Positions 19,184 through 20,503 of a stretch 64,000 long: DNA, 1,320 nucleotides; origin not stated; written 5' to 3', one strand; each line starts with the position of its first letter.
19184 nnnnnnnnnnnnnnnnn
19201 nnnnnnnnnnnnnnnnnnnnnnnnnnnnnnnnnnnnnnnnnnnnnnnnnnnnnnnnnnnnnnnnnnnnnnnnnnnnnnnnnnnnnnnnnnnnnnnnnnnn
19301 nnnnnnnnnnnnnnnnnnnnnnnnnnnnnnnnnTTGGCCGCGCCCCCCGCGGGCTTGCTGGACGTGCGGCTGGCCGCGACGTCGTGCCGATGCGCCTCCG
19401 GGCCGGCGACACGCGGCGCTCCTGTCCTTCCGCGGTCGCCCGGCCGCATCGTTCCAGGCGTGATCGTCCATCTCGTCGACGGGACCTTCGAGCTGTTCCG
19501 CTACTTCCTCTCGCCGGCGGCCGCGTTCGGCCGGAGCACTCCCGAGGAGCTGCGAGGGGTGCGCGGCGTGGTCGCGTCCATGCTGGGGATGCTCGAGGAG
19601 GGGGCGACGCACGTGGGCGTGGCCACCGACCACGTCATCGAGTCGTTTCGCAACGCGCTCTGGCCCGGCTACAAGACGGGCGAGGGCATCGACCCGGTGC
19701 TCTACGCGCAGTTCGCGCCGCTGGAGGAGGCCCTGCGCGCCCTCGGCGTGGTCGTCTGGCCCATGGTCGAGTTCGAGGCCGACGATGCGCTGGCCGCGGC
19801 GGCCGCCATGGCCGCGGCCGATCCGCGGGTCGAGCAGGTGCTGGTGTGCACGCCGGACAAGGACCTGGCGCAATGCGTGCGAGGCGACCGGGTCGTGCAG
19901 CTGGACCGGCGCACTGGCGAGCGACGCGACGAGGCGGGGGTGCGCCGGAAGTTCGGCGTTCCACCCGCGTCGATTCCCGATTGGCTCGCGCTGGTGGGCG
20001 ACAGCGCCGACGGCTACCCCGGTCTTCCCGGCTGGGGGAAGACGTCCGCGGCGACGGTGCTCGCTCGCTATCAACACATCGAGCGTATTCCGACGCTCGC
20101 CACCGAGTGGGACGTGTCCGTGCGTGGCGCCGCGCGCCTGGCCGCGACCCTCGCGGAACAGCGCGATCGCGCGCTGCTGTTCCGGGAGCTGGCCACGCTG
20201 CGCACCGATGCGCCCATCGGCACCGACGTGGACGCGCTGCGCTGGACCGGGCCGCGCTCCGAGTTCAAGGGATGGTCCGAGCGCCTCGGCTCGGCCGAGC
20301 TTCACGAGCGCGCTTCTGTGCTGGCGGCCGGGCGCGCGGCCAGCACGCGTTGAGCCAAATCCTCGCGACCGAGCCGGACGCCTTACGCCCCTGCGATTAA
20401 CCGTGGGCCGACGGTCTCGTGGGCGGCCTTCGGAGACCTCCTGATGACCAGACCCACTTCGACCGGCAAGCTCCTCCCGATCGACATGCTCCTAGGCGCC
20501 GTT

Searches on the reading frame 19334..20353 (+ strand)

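Call 42: search_protein_families(library=pfam, proteins=[window:19334-20353:+], max_evalue=0.001)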
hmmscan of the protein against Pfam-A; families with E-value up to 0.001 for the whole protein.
window:19334-20353:+ (339 aa): 2 families
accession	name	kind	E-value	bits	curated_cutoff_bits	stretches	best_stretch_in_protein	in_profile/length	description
PF02739.22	5_3_exonuc_N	-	2e-24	86.6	34.3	1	46-208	3-164/164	5'-3' exonuclease, N-terminal resolvase-like domain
PF01367.25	5_3_exonuc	-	3.7e-20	72.7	40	1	209-308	1-95/97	5'-3' exonuclease, C-terminal SAM fold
